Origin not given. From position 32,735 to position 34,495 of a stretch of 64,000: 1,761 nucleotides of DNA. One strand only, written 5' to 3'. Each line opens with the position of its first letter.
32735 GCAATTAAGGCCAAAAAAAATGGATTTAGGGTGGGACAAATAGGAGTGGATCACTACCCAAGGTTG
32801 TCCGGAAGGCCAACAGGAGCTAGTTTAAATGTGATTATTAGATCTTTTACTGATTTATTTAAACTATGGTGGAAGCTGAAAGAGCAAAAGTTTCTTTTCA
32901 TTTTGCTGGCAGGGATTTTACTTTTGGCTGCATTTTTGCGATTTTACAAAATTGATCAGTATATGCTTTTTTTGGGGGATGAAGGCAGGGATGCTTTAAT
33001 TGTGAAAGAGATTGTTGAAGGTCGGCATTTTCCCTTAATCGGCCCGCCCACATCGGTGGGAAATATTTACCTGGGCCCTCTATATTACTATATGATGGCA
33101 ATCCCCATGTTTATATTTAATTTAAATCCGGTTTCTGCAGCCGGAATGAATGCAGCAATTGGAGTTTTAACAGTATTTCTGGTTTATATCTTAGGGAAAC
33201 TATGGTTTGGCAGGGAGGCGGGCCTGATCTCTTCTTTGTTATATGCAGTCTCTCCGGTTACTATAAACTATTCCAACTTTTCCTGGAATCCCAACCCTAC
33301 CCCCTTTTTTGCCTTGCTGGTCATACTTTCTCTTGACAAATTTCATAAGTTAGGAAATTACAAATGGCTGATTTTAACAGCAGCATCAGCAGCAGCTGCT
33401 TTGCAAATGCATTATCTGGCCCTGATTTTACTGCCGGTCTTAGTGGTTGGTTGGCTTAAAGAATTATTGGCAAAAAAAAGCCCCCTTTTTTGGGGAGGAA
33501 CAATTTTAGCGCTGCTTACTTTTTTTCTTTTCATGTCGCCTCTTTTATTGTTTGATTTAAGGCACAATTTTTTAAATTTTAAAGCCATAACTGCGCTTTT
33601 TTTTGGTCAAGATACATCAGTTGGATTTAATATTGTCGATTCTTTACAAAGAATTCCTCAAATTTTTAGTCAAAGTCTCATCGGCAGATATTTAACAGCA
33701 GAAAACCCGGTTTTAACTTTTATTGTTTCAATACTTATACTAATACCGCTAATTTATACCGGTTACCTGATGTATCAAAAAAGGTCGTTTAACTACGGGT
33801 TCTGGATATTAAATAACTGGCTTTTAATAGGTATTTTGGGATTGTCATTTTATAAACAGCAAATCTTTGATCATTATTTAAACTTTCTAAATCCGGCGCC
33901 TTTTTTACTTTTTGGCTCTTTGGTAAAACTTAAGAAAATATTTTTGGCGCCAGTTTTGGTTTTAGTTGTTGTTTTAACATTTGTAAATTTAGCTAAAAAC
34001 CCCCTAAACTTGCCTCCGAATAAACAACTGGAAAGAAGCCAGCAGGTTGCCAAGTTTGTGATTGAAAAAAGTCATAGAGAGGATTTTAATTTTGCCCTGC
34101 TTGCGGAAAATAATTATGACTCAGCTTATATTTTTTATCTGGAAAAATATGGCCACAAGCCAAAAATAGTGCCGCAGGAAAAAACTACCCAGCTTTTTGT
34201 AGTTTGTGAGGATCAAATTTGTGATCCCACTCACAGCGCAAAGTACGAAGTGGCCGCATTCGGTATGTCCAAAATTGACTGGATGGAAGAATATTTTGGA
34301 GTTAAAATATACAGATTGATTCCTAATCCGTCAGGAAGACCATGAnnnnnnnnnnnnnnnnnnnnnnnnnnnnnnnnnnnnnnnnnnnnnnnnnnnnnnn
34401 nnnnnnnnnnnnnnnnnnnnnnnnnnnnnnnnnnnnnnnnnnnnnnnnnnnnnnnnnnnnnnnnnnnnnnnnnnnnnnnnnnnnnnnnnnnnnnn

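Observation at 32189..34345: Single-polypeptide fusion of a Dol-P-sugar-synthase-like GT2 with a GT-C transferase domain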

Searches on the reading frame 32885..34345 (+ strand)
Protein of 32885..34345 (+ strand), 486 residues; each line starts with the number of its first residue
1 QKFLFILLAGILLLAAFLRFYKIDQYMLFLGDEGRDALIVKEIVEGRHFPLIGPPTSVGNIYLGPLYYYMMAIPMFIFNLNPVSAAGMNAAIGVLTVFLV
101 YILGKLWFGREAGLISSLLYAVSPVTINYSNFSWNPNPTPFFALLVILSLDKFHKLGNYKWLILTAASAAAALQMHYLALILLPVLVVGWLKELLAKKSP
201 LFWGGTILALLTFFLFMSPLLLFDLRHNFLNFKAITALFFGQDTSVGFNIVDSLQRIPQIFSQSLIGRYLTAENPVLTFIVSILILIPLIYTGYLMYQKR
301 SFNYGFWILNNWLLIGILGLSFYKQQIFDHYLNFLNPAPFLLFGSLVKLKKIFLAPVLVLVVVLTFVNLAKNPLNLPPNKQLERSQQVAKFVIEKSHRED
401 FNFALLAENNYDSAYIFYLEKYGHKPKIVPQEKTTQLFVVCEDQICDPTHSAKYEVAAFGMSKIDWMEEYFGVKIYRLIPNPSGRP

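Call 61: search_solved_structures(query=A2, max_evalue=1, show_alignments=2)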
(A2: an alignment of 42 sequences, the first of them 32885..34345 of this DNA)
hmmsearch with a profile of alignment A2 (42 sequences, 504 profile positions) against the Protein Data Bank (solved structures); distinct sequences matched with E-value up to 1: 4.
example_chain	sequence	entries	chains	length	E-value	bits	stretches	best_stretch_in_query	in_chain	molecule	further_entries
8srj_A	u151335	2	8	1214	0.3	13.1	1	219-369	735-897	TRPM2 chanzyme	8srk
8srh_A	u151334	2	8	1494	0.44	12.6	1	219-369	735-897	TRPM2 chanzyme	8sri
8sr7_A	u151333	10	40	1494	0.44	12.6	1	219-369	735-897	TRPM2 Chanzyme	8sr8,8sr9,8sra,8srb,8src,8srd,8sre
2yk7_A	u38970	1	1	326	0.52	12.3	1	405-444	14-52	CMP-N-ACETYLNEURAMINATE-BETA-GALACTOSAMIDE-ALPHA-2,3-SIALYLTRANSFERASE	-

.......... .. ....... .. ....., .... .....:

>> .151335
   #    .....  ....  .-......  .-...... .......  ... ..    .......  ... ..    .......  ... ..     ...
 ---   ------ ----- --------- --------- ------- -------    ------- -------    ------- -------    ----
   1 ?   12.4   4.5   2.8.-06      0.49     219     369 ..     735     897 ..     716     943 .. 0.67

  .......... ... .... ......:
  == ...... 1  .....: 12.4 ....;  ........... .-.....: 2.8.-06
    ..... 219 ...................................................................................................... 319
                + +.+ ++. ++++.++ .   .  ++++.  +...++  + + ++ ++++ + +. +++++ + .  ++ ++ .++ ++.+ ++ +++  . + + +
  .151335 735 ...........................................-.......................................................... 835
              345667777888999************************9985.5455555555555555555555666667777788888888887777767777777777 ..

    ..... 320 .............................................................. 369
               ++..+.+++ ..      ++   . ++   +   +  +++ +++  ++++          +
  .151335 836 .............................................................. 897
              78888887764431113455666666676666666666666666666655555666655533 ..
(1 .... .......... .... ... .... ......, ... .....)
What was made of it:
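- On GT-C glycosyltransferases (ArnT/PMT-like, Pfam PMT_2): A profile of 42 relatives against all PDB sequences gave no GT-C hit at E <= 1 (call 61).
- Closest known: ArnT. Different: There is no sequence-level match to any solved GT-C, even with a profile (call 61).
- The GT-C domain has no sequence-detectable relative among solved structures (call 61).
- Tried and rejected: Profile search of the GT-C domain against PDB sequences: only chance hits such as TRPM2 (call 61).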

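Call 62: search_protein_families(library=ncbifam, alignment_id=A2, max_evalue=0.001)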
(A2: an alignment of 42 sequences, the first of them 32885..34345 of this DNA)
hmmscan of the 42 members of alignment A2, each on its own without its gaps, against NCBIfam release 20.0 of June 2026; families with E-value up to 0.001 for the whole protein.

A. member 1, window:32885-34345:+ (486 aa): 2 families
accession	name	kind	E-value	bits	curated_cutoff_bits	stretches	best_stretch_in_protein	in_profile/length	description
TIGR03663.1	TIGR03663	subfamily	3e-10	39.7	126.25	1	9-177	5-164/435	flippase activity-associated protein Agl23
TIGR04154.1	archaeo_STT3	subfamily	4.2e-06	25.4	450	1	61-128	67-141/831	oligosaccharyl transferase, archaeosortase A system-associated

B. families by the number of members that match (of 42 scanned): 4 families
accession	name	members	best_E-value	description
TIGR03663.1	TIGR03663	36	1.4e-12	flippase activity-associated protein Agl23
TIGR04154.1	archaeo_STT3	8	2.3e-06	oligosaccharyl transferase, archaeosortase A system-associated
NF009784.2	PRK13279.1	1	4.6e-06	lipid IV(A) 4-amino-4-deoxy-L-arabinosyltransferase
NF052499.1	MnslTaseMT1671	1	0.00092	mannosyltransferase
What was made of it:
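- It also matches 36 of 42 stand-alone relatives (call 62).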
